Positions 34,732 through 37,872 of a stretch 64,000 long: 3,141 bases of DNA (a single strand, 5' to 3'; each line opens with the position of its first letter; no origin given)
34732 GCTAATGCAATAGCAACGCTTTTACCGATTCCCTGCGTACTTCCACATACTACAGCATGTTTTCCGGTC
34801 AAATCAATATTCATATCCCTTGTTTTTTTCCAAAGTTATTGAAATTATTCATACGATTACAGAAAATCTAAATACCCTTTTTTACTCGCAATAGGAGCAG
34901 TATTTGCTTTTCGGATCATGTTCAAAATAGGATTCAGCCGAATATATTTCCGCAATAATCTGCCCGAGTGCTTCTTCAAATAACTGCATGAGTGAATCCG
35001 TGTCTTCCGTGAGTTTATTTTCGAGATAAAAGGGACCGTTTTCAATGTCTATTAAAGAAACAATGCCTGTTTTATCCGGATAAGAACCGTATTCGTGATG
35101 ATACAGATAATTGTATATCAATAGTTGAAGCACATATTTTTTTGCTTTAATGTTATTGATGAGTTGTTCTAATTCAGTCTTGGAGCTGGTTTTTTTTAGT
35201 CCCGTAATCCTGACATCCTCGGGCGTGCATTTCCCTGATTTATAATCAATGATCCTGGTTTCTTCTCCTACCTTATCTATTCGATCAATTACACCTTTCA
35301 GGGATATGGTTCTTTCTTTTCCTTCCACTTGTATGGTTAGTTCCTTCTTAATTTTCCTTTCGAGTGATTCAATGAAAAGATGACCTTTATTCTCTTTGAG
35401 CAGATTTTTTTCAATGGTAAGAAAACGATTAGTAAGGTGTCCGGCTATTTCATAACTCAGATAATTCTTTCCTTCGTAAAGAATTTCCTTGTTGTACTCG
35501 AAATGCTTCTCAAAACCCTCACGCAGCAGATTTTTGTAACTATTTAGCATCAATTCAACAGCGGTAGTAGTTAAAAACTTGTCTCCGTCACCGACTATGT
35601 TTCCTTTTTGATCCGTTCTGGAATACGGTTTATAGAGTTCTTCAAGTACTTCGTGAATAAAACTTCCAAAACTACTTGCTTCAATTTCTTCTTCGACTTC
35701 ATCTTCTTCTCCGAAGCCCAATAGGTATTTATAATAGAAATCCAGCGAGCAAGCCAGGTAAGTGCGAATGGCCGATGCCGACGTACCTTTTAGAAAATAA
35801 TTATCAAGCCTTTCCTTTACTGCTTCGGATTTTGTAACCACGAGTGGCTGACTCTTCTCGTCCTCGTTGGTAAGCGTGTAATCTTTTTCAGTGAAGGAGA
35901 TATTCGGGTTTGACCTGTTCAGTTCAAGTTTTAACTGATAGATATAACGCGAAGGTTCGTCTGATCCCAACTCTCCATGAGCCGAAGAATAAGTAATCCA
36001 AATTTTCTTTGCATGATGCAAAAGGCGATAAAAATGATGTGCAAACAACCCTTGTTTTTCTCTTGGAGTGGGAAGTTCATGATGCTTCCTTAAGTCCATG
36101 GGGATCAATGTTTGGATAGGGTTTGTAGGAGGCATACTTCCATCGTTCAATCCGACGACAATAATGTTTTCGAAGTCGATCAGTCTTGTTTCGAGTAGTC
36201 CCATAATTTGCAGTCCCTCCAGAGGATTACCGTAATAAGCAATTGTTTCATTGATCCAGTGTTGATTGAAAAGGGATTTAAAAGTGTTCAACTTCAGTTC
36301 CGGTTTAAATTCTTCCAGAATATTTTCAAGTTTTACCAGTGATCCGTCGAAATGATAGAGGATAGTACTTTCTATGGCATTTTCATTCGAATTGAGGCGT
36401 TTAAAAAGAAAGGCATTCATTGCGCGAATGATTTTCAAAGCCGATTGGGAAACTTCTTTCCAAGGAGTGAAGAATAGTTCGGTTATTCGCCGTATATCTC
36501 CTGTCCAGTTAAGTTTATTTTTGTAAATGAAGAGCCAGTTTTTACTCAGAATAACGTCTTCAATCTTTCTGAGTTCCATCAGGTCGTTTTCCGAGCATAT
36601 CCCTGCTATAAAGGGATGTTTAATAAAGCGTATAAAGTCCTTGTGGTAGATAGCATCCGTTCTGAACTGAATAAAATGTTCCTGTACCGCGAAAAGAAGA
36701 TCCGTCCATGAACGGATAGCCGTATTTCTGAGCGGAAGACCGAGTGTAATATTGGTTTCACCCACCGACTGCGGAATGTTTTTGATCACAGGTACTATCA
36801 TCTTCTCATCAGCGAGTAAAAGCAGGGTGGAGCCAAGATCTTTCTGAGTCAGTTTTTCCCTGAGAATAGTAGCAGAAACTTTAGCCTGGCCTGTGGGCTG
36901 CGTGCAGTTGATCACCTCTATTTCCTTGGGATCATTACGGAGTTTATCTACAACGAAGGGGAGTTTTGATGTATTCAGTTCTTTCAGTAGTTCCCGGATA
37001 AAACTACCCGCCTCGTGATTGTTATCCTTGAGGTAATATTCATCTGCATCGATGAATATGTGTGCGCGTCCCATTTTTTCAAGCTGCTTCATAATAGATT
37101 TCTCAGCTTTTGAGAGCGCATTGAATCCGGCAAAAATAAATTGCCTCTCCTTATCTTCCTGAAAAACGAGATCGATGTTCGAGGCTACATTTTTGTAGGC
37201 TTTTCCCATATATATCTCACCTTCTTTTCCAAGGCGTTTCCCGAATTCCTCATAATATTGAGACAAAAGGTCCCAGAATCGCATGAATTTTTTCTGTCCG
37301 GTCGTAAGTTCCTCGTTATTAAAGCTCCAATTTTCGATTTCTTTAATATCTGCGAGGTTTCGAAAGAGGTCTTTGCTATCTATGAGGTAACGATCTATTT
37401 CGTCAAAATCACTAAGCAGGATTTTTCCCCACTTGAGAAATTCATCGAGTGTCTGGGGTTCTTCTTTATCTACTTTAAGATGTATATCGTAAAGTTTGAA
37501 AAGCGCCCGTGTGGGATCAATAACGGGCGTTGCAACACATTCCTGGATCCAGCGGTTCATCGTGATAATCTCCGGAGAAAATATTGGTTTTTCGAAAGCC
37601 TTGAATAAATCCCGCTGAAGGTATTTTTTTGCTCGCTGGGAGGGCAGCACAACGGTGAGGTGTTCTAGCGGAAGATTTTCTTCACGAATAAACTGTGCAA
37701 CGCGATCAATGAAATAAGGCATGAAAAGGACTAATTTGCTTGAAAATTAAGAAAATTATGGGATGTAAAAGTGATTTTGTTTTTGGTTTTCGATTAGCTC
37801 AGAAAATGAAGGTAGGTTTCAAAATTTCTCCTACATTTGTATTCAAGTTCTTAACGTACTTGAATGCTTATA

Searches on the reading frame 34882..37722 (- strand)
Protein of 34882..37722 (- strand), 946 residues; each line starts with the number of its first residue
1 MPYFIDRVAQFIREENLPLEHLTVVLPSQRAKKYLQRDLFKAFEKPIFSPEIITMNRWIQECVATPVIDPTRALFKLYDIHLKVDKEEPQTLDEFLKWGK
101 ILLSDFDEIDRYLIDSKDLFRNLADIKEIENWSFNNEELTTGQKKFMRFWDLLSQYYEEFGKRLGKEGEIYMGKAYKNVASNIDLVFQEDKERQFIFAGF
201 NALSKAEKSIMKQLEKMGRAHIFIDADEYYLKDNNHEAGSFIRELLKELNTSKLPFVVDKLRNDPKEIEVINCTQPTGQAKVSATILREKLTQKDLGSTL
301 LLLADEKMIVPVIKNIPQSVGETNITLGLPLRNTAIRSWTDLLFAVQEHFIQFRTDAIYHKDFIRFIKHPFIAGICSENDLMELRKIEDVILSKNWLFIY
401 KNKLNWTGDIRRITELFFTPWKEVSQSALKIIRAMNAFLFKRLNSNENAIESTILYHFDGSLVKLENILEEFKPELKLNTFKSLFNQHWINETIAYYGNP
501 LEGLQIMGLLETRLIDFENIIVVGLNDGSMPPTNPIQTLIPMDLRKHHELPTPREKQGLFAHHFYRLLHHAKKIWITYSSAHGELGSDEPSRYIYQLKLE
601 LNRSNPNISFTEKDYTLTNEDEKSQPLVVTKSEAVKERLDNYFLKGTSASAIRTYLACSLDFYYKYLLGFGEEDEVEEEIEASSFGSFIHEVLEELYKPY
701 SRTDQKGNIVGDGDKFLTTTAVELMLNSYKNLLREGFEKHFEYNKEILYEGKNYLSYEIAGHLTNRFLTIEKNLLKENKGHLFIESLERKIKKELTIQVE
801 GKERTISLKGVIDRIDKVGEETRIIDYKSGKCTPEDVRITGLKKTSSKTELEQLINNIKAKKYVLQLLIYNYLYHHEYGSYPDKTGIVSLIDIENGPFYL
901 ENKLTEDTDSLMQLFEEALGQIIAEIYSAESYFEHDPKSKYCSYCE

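Call 36: search_protein_families(library=pfam, proteins=[window:34882-37722:-], max_evalue=0.00001)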
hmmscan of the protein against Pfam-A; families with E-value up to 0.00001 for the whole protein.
window:34882-37722:- (946 aa): 1 family
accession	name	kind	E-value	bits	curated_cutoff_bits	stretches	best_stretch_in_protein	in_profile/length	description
PF12705.13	PDDEXK_1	-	9.2e-28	98.3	22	1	648-946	3-241/247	PD-(D/E)XK nuclease superfamily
